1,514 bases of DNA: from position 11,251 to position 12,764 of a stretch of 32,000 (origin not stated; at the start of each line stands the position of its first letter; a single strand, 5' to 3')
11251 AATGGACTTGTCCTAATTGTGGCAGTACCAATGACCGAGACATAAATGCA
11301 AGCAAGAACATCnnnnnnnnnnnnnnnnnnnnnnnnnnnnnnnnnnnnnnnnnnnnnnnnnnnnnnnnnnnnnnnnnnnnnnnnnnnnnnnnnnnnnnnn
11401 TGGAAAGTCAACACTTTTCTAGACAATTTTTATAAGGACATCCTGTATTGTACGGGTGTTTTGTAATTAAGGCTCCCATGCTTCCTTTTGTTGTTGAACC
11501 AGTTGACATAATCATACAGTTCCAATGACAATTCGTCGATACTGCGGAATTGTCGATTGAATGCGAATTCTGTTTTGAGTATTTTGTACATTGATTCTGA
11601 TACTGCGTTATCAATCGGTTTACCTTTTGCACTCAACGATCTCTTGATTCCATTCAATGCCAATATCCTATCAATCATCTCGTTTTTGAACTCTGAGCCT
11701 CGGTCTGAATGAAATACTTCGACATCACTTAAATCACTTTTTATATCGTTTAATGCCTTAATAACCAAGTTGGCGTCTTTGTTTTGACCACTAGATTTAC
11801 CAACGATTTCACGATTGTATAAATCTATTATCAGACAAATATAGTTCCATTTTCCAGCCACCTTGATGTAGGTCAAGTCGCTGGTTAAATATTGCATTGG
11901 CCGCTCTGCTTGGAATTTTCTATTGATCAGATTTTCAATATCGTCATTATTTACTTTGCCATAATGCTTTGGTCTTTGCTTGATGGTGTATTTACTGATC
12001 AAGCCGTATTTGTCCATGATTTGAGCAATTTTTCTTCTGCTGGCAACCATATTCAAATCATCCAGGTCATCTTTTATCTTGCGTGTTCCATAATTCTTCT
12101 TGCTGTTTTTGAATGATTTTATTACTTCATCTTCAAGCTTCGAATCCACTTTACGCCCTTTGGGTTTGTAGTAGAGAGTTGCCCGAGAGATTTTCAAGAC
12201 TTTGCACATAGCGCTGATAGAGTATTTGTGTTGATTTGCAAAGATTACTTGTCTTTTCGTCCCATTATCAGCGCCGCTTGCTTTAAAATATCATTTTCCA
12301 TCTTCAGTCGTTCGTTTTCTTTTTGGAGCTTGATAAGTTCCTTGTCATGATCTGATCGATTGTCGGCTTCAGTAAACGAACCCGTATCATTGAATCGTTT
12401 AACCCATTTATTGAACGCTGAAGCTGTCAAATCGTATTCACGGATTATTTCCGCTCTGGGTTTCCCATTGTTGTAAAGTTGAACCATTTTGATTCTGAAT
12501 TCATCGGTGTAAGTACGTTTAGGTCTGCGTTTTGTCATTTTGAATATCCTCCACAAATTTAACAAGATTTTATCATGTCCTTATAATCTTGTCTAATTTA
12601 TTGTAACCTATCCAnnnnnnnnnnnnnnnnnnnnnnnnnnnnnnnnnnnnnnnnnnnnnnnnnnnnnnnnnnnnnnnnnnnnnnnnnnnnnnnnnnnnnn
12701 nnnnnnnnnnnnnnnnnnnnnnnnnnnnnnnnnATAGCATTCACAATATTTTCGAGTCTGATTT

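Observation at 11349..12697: IS3 element nested exactly in the guide-RNA/right-end region of an otherwise intact TnpB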

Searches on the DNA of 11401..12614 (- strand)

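Call 32: search_dna_similar(query=window:11401-12614:-, collection=plasmids, mode=distant, max_rows=12)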
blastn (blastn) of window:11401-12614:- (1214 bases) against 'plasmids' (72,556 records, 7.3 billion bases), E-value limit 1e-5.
Records with a match: 807; places in all: 2045; records where one place covers at least 80% of the query: 0.
Best place of each record, by identity: 80-90% 13; 60-80% 794.
By first word of the organism name: Enterococcus 738; Bacillus 24; Staphylococcus 10; Priestia 6; Spiroplasma 6; Macrococcoides 5; Paenibacillus 3; Macrococcus 2; Niallia 2; Planococcus 2; and 9 more.
By predicted mobility (MOB-suite, as given by PLSDB): non-mobilizable 291; conjugative 288; mobilizable 228.
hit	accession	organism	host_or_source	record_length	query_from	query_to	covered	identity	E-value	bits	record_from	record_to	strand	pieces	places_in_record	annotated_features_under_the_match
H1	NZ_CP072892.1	Enterococcus hirae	stream/river surface water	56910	149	1049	74%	65.6%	5e-37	163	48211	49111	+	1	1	IS3 family transposase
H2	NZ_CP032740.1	Enterococcus casseliflavus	Homo sapiens,bile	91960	149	1049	74%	65.5%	2e-35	159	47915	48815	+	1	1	IS3 family transposase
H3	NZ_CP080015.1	Macrococcoides caseolyticum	calf,pure culture,nasal swab sample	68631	103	1049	53%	67.6%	2e-28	196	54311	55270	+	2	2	IS3 family transposase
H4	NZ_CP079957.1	Macrococcus sp. 19Msa1099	pure culture,pork meat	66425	103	1049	53%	67.6%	2e-28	196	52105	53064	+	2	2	IS3 family transposase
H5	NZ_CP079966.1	Macrococcoides caseolyticum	calf,pure culture,nasal swab sample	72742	103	1049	53%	67.6%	2e-28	196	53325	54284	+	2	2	IS3 family transposase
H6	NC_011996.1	Macrococcoides caseolyticum JCSC5402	-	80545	176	1049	47%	68.9%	6e-30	207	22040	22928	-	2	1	IS3 family transposase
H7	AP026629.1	Enterococcus faecium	Homo sapiens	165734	126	684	46%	67.8%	1e-31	145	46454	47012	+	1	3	integrase | transposase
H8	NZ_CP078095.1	Enterococcus lactis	mixed culture,fecal sample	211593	126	684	46%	67.4%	7e-29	136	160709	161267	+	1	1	IS3 family transposase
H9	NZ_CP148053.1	Enterococcus faecalis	animal,mixed culture,pig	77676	91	837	35%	69.7%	2e-17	162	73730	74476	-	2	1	IS3 family transposase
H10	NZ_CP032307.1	Enterococcus faecium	Chinese sausages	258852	126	553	35%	68.0%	1e-25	126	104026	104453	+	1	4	IS3 family transposase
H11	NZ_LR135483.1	Enterococcus faecium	-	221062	126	553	35%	68.0%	1e-25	126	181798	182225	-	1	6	IS3 family transposase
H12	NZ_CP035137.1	Enterococcus faecium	cell culture,food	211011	126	553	35%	68.0%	1e-25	126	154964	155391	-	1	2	IS3 family transposase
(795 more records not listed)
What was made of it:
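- Closest known: IS3-family insertion sequences. Different: It is only 65-69% identical in DNA to annotated IS3-family elements on Firmicute plasmids (call 32), so it is an undescribed member.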
